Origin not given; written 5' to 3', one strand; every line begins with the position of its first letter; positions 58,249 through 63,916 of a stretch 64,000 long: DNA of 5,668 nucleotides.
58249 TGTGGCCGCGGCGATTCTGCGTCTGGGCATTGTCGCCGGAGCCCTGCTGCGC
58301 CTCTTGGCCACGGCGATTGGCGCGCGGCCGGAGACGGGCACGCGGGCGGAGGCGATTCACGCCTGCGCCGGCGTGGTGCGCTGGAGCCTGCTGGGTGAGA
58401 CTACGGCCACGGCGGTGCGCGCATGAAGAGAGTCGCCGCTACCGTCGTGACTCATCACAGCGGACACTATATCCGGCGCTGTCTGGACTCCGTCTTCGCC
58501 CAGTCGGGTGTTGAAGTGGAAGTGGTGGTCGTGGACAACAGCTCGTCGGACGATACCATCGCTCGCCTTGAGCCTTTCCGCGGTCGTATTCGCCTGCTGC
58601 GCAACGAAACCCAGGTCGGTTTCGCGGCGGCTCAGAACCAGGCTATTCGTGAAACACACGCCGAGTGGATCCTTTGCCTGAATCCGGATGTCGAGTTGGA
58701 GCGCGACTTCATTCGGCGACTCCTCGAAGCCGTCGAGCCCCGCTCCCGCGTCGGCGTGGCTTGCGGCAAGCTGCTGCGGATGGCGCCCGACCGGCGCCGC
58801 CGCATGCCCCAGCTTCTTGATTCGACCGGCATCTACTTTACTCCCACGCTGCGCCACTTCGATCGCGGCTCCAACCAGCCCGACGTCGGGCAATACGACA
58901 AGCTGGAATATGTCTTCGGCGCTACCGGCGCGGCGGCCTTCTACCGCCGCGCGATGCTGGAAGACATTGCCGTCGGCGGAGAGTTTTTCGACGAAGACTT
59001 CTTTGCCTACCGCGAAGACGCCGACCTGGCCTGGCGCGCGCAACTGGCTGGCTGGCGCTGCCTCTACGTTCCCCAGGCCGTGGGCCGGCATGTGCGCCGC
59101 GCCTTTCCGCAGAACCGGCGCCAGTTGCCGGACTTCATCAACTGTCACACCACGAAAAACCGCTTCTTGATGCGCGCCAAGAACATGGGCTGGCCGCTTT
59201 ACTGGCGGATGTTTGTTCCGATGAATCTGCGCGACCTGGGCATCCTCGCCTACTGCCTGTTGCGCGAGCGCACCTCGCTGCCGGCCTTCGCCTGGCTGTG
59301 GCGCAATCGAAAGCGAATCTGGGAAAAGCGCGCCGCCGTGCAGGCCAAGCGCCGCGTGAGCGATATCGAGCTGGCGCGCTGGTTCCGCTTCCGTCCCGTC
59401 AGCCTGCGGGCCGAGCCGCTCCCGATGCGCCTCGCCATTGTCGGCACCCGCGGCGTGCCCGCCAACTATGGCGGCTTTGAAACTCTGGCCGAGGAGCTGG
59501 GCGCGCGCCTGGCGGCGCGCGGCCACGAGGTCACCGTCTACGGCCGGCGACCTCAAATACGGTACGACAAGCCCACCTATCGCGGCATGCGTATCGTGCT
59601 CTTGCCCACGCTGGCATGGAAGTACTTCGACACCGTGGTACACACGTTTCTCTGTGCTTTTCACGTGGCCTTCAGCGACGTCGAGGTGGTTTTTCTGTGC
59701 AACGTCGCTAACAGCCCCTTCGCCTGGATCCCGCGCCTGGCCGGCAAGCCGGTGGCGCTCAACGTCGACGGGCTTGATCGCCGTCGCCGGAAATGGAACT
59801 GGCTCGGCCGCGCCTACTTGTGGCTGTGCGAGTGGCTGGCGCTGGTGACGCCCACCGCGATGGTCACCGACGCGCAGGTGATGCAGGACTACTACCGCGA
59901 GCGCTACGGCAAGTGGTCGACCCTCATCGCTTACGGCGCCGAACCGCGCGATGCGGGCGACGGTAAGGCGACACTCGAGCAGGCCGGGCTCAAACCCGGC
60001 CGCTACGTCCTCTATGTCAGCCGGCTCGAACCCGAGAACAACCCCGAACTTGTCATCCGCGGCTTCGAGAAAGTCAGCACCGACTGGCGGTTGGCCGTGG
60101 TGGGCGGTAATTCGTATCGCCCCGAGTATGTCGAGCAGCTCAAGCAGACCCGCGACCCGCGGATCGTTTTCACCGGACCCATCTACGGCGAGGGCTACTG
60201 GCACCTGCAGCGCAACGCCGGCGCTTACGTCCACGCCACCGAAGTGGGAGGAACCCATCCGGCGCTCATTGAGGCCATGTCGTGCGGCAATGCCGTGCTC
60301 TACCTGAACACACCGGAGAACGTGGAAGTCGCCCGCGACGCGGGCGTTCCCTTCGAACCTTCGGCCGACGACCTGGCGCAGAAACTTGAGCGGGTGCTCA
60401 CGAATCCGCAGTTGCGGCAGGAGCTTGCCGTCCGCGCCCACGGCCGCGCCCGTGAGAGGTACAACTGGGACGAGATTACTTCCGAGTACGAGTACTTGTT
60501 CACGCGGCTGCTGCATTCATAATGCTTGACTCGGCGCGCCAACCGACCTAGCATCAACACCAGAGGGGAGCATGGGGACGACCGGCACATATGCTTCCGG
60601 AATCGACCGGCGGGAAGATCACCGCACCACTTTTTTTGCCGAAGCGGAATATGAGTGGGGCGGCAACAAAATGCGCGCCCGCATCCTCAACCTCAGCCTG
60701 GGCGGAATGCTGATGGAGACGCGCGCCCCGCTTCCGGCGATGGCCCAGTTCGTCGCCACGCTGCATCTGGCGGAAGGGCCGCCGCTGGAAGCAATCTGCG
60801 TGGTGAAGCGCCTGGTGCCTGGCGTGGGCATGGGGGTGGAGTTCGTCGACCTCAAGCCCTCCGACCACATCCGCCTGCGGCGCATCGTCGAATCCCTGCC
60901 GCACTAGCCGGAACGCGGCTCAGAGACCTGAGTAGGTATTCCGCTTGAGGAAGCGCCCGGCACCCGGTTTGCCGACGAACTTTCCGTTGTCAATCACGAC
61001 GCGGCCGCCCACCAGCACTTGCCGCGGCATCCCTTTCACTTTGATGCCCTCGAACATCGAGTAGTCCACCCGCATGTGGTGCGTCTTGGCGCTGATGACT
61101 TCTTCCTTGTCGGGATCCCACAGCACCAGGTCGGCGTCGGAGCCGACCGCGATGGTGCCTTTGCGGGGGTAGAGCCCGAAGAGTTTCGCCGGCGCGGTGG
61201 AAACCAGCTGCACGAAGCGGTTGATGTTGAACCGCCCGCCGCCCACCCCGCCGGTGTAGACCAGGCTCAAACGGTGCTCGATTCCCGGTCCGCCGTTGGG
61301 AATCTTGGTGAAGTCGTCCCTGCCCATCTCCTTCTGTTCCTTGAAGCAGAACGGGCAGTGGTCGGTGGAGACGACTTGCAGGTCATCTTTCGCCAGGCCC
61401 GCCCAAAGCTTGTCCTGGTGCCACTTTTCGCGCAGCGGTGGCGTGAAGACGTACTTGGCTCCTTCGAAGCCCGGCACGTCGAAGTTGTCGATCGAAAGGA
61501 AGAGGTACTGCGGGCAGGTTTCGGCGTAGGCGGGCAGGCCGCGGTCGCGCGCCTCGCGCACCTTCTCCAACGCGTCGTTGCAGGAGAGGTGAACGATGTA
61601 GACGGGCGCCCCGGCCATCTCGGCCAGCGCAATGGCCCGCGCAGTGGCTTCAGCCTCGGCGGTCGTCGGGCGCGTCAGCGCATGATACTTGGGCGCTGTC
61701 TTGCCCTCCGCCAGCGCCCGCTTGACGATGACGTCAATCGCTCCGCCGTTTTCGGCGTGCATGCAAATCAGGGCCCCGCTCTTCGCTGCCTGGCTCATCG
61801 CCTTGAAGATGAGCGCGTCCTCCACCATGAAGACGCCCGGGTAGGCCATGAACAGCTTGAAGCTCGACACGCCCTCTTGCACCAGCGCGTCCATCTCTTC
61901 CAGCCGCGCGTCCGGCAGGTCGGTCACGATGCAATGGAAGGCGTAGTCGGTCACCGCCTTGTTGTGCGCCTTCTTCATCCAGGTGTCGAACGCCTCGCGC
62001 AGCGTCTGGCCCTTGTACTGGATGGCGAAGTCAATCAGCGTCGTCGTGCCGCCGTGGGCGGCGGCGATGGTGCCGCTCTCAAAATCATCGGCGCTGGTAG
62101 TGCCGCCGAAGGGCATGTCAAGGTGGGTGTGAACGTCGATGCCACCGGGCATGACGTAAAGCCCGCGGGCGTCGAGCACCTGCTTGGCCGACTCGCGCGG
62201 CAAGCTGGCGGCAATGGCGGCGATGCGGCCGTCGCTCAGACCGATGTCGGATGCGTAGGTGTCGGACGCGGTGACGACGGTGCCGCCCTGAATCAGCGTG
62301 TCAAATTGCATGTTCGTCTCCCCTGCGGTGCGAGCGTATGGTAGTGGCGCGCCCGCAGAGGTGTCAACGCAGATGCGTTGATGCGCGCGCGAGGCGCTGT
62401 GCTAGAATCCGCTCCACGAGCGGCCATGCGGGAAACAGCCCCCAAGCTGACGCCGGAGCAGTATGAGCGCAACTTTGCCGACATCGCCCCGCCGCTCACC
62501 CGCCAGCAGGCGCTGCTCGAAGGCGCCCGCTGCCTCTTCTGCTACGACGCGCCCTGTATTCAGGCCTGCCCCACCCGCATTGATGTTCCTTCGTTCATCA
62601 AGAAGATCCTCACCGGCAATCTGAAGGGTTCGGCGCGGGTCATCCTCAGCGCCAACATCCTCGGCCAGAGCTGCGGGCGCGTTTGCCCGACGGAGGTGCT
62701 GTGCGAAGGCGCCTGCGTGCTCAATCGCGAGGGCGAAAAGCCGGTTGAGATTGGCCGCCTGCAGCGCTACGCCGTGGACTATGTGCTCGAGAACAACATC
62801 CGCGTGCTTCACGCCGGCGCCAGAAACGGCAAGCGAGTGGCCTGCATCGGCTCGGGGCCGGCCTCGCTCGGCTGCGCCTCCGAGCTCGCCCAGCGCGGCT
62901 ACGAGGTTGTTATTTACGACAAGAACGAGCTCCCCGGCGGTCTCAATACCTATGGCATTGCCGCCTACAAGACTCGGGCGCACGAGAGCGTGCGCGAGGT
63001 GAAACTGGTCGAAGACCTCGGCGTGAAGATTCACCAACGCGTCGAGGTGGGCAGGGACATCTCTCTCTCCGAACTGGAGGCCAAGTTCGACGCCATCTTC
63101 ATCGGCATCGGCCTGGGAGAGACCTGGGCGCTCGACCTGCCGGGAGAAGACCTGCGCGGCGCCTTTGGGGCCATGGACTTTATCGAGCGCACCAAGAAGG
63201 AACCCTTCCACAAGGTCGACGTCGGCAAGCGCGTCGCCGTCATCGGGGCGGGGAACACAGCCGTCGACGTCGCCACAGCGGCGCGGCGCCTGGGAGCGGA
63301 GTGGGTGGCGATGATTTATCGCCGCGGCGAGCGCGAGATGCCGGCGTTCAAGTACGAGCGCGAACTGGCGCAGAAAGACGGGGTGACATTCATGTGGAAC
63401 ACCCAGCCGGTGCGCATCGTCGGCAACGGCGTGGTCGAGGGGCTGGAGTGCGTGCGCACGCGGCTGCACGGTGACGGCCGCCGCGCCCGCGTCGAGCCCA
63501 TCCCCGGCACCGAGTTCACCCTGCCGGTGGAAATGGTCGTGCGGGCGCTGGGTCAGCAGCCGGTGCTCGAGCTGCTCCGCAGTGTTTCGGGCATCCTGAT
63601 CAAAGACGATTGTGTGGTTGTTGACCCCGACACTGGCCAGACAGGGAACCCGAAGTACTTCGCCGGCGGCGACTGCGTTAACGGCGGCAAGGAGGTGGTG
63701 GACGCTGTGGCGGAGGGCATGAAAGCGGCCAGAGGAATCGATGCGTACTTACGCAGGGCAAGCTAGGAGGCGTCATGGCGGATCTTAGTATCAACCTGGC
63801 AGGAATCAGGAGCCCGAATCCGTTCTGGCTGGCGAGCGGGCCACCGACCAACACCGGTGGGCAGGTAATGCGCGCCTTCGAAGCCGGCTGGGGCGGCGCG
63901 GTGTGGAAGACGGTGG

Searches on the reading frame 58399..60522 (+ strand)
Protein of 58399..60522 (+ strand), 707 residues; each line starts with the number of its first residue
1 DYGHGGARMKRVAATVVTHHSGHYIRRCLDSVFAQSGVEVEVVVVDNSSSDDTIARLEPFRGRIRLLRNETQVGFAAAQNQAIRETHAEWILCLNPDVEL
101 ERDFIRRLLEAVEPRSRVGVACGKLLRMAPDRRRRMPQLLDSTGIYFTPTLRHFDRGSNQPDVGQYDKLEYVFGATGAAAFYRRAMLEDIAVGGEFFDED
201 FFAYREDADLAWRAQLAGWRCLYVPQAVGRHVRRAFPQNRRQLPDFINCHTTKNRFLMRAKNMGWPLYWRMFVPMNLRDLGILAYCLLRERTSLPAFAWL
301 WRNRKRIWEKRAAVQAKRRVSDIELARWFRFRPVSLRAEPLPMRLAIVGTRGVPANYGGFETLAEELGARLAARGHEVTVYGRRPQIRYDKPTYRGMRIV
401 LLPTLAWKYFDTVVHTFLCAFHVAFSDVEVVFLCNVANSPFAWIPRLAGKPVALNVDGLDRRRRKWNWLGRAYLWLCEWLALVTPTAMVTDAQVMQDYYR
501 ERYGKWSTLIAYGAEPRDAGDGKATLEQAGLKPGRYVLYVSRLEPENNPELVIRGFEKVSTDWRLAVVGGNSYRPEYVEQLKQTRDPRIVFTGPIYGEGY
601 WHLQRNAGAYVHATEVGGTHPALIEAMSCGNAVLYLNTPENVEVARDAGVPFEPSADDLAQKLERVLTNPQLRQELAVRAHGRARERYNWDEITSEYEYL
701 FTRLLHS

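Call 31: search_protein_families(library=pfam, proteins=[window:58399-60522:+], max_evalue=0.001)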
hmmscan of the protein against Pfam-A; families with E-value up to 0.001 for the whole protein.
window:58399-60522:+ (707 aa): 9 families
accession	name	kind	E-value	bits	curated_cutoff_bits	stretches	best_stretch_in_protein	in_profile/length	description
PF00535.33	Glycos_transf_2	-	1.3e-23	84.2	23.3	1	16-189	4-166/168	Glycosyl transferase family 2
PF00534.26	Glycos_transf_1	-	6.8e-17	62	26.4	1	534-679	15-168/172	Glycosyl transferases group 1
PF13692.12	Glyco_trans_1_4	-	9.6e-16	58.8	27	1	535-669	2-142/142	Glycosyl transferases group 1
PF13641.12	Glyco_tranf_2_3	-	3.8e-14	53.7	27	1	11-235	2-215/230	Glycosyltransferase like family 2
PF09314.17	DUF1972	-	2e-11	44.3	25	2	445-515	116-186/186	Domain of unknown function (DUF1972)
PF13632.12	Glyco_trans_2_3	-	3.6e-10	40.4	27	1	90-243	1-129/198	Glycosyl transferase family group 2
PF13524.12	Glyco_trans_1_2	-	1.3e-09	38.6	25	1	561-693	13-138/144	Glycosyl transferase-like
PF13439.12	Glyco_transf_4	-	1.5e-07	32.1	28.5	1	357-504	1-153/170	Glycosyltransferase Family 4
PF13579.12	Glyco_trans_4_4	-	2.7e-07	31.5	29.7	1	358-503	1-146/158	Glycosyl transferase 4-like domain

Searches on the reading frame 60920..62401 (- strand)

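Call 48: search_protein_families(library=pfam, proteins=[window:60920-62401:-], max_evalue=0.0001)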
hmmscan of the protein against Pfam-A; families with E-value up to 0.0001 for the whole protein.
window:60920-62401:- (493 aa): 2 families
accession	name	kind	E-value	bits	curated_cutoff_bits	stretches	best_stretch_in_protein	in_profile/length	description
PF01979.26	Amidohydro_1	-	1.3e-29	104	25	1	82-469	1-345/345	Amidohydrolase family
PF07969.17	Amidohydro_3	-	3.4e-19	70.1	29.7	2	390-470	406-472/472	Amidohydrolase family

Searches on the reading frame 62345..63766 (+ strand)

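Call 48: search_protein_families(library=pfam, proteins=[window:62345-63766:+], max_evalue=0.0001)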
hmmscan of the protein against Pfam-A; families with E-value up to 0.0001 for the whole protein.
window:62345-63766:+ (473 aa): 5 families
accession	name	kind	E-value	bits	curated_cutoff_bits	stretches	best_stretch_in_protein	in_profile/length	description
PF14691.11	Fer4_20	-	5.7e-38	129.6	25.8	1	42-151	3-112/113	Dihydroprymidine dehydrogenase domain II, 4Fe-4S cluster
PF07992.20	Pyr_redox_2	-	1.4e-33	117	26.1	1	164-458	2-291/291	Pyridine nucleotide-disulphide oxidoreductase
PF00070.33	Pyr_redox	-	5e-12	46.6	22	1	296-365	1-75/82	Pyridine nucleotide-disulphide oxidoreductase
PF13738.12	Pyr_redox_3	-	1.9e-09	37.6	30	1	283-440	154-303/305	Pyridine nucleotide-disulphide oxidoreductase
PF13450.12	NAD_binding_8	-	6.4e-07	30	21.9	1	168-200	2-34/68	NAD(P)-binding Rossmann-like domain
